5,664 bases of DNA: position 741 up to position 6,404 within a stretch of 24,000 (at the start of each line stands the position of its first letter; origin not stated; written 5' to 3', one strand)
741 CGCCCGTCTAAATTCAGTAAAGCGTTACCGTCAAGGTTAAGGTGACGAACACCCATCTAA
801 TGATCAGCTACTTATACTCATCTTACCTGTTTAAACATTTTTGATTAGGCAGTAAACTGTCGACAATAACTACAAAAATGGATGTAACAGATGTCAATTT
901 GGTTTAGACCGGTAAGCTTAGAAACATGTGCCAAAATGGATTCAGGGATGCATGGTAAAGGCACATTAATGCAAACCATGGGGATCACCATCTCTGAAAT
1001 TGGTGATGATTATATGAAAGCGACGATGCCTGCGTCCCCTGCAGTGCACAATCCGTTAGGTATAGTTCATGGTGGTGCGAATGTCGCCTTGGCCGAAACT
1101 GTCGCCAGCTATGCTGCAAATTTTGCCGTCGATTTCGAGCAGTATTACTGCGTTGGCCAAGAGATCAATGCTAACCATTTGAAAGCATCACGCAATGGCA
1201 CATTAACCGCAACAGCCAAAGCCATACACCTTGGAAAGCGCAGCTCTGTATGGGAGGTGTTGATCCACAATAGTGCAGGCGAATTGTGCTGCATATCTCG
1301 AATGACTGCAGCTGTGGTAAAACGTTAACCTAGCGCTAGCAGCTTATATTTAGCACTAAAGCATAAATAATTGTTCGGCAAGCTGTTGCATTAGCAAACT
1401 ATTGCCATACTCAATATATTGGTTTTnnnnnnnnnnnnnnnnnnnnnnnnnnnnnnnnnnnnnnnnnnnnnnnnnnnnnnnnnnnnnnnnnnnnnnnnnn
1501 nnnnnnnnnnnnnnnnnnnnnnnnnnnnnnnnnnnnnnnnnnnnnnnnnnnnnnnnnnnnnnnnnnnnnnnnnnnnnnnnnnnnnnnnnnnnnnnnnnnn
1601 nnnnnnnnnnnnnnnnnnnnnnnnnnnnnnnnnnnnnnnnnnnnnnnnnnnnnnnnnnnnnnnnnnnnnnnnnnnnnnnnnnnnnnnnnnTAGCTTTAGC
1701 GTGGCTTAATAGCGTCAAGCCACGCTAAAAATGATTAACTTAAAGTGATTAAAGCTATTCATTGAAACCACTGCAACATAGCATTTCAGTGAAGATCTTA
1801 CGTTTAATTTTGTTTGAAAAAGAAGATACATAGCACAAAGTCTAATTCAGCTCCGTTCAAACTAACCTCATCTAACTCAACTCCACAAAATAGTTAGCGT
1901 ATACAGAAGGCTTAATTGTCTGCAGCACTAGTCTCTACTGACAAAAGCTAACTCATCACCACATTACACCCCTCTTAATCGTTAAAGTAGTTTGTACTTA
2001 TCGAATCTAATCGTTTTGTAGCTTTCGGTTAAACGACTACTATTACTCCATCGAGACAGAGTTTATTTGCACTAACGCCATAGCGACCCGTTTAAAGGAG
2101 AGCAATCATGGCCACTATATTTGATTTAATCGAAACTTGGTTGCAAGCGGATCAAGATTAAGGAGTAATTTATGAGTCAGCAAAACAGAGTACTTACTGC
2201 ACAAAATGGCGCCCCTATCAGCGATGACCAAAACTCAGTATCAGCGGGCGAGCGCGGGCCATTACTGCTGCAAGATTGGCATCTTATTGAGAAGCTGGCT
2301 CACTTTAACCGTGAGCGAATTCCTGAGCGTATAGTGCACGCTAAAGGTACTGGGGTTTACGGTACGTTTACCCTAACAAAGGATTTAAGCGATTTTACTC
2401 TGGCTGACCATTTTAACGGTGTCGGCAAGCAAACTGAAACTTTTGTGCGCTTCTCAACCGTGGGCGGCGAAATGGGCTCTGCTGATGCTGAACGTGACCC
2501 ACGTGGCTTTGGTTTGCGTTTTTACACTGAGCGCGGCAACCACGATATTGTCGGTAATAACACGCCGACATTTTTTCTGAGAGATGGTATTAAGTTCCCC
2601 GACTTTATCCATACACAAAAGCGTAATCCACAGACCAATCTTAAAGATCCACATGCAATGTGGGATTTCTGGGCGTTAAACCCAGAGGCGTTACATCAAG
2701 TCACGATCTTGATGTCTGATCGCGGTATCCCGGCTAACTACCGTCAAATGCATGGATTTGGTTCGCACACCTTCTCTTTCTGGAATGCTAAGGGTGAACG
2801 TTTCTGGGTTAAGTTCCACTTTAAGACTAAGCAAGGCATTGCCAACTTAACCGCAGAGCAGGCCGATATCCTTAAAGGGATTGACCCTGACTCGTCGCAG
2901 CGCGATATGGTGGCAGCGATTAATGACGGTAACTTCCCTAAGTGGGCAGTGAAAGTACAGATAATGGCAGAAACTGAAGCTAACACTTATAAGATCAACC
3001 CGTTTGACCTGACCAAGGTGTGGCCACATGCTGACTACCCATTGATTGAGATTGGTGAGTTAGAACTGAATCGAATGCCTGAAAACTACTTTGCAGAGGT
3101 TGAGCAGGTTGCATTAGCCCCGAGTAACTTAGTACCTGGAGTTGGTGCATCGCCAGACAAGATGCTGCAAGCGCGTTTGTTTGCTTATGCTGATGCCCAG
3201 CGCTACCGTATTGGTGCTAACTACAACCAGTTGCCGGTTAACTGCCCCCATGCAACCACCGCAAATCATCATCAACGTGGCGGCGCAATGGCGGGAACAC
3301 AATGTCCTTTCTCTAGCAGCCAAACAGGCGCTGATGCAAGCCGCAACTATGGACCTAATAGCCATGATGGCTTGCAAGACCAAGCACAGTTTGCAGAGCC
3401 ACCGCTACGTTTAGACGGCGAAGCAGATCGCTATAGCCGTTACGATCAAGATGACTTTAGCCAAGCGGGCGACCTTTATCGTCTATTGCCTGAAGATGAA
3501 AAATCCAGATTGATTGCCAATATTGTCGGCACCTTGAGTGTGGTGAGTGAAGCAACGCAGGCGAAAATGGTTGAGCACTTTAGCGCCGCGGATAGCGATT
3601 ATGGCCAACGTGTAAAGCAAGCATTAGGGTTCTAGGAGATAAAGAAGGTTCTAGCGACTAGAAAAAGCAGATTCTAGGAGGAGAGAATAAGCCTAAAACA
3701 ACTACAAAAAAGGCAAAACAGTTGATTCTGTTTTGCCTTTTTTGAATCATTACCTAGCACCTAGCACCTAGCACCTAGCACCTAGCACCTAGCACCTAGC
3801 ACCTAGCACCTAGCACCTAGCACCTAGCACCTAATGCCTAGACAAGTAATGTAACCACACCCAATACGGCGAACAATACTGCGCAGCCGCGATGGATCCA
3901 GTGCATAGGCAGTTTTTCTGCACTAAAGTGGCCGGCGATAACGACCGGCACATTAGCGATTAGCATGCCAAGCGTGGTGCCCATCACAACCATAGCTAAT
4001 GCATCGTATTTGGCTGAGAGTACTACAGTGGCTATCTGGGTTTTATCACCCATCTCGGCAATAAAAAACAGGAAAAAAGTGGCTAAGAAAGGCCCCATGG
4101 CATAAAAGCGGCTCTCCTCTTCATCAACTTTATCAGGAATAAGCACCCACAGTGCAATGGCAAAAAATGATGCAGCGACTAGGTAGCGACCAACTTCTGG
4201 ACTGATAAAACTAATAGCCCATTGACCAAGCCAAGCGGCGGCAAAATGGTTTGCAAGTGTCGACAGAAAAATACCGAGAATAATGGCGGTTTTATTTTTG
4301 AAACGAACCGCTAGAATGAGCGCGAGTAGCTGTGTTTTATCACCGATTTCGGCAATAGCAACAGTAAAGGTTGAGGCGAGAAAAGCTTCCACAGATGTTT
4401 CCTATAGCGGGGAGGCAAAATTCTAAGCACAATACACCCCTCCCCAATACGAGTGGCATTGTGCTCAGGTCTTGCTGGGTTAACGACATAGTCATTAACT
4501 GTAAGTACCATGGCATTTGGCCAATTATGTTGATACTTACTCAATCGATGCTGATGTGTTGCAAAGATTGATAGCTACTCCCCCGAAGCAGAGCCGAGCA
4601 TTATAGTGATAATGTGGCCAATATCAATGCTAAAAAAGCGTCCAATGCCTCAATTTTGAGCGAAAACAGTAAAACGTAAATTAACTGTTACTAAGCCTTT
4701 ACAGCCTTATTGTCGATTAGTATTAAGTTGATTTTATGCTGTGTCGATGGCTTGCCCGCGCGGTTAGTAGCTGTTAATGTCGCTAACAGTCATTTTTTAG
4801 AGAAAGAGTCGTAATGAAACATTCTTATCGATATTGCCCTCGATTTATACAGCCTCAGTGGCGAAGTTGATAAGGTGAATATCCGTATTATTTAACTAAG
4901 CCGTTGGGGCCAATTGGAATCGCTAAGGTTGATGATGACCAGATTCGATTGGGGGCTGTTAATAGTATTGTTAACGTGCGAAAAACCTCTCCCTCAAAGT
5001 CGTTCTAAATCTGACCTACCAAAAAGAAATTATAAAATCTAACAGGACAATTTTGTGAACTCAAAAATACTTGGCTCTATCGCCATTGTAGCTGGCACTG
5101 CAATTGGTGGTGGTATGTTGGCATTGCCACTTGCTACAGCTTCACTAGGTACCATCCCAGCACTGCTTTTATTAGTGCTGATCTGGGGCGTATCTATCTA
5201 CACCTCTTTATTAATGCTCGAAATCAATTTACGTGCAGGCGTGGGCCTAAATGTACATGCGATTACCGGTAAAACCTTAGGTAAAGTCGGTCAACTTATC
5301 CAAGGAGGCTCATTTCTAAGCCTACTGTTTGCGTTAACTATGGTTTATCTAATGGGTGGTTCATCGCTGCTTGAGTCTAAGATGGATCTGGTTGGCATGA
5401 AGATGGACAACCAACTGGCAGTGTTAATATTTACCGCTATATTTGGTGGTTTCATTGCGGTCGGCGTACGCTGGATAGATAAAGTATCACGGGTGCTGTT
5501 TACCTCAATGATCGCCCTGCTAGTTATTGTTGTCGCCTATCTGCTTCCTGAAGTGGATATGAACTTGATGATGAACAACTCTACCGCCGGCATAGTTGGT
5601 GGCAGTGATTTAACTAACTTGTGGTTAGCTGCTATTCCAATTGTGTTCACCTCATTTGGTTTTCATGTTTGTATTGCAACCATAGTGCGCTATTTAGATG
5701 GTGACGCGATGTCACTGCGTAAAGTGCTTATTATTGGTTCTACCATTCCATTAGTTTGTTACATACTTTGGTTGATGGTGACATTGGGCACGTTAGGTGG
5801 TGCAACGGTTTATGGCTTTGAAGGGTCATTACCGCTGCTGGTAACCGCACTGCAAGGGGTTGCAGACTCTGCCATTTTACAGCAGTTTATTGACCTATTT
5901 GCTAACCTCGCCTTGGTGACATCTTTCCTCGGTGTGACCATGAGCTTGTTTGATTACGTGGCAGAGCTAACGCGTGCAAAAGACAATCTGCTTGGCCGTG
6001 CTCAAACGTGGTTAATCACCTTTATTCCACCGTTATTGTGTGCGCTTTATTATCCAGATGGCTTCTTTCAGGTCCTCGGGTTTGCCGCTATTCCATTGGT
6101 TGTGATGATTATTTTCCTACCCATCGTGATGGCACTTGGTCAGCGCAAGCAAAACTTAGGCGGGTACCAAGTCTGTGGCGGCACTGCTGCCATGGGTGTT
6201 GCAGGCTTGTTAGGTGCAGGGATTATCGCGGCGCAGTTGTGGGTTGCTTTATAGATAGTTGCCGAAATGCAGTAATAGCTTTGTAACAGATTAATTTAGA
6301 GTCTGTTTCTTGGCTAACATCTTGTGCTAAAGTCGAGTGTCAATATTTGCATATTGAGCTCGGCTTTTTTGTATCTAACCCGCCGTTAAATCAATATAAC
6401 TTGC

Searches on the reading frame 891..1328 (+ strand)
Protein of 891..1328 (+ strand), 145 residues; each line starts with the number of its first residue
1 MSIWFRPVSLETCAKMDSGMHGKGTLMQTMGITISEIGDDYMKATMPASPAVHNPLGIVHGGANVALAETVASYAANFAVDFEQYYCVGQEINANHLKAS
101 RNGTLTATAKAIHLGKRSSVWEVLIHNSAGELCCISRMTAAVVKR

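Call 7: search_protein_families(library=pfam, proteins=[window:891-1328:+], max_evalue=0.01)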
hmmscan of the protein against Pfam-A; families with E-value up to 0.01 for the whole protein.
window:891-1328:+ (145 aa): 4 families
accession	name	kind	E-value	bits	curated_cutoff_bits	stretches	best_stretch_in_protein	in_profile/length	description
PF03061.28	4HBT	-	1.9e-17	63.8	20.6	1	57-134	2-79/79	Thioesterase superfamily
PF14539.12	DUF4442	-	4.6e-09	37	25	1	24-112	13-99/132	Domain of unknown function (DUF4442)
PF13622.12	4HBT_3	-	0.0042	17.7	24.3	1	52-140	4-80/83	Acyl-CoA thioesterase N-terminal domain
PF22636.2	FlK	-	0.0098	16.5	27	0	68-142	26-99/103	Fluoroacetyl-CoA-specific thioesterase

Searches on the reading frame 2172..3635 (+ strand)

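Call 7: search_protein_families(library=pfam, proteins=[window:2172-3635:+], max_evalue=0.01)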
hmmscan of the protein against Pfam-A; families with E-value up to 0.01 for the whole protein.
window:2172-3635:+ (487 aa): 2 families
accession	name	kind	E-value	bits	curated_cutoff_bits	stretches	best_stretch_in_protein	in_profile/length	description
PF00199.24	Catalase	-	2.5e-184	613.2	25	1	9-397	1-380/383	Catalase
PF06628.17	Catalase-rel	-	4.1e-21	75.3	30.1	1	426-485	5-65/65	Catalase-related immune-responsive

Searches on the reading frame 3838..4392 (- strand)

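Call 7: search_protein_families(library=pfam, proteins=[window:3838-4392:-], max_evalue=0.01)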
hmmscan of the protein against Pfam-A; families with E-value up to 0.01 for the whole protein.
window:3838-4392:- (184 aa): 1 family
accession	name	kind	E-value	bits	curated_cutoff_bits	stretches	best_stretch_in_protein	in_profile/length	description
PF01169.24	GDT1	-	1.6e-41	140.9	27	2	103-178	1-75/75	Divalent cation/proton antiporter GDT1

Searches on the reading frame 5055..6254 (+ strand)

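Call 7: search_protein_families(library=pfam, proteins=[window:5055-6254:+], max_evalue=0.01)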
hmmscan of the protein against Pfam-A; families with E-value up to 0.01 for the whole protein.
window:5055-6254:+ (399 aa): 2 families
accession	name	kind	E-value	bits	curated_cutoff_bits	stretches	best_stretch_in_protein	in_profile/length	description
PF03222.19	Trp_Tyr_perm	-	3.3e-92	310.1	22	1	2-389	2-388/393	Tryptophan/tyrosine permease family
PF01490.24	Aa_trans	-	2.5e-11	43.3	25.6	1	3-239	3-246/410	Transmembrane amino acid transporter protein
